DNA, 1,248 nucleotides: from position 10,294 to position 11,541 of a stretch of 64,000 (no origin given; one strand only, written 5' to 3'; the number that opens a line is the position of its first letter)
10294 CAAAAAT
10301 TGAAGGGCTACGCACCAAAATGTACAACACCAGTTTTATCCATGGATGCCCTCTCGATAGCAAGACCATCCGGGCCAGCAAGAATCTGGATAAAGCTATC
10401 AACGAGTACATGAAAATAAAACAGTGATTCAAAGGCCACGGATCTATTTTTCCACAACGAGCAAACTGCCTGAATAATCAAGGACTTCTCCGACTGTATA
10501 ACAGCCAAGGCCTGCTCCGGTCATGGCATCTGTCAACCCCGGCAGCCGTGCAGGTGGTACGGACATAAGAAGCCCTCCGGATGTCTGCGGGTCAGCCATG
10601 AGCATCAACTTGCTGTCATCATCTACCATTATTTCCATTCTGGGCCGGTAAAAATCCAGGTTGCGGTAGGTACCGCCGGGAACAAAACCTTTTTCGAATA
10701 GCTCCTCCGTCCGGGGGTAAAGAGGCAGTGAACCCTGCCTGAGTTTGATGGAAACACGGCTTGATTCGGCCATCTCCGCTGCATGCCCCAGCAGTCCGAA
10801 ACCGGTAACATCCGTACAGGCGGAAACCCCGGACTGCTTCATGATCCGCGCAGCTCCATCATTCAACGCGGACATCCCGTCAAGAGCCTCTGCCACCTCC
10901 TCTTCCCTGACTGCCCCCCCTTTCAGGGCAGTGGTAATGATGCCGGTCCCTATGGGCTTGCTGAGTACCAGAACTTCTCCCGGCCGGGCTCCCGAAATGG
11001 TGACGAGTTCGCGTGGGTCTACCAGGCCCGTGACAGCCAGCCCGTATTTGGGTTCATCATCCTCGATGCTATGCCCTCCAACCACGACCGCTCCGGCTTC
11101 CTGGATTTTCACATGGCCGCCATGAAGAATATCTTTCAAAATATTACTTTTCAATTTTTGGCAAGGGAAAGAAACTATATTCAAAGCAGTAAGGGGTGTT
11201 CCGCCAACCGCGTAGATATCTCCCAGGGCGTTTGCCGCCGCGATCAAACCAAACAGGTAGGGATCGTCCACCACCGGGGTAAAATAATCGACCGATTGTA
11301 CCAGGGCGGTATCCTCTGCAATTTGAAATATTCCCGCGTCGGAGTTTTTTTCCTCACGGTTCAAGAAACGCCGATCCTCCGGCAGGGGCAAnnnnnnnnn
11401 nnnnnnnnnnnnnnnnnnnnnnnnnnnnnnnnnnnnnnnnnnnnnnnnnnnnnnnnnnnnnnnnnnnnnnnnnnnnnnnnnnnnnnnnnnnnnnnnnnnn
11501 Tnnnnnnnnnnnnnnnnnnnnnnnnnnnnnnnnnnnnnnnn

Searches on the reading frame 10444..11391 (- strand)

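Call 59: search_protein_families(library=pfam, proteins=[window:10444-11391:-], max_evalue=0.000001)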
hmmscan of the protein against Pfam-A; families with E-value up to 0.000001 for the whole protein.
window:10444-11391:- (315 aa): 2 families
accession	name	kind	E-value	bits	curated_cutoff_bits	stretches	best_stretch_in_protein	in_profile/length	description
PF00586.29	AIRS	-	8.9e-23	81.3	24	1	17-124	2-112/112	AIR synthase related protein, N-terminal domain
PF02769.27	AIRS_C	-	7e-17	62.5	23.1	1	136-305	1-147/156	AIR synthase related protein, C-terminal domain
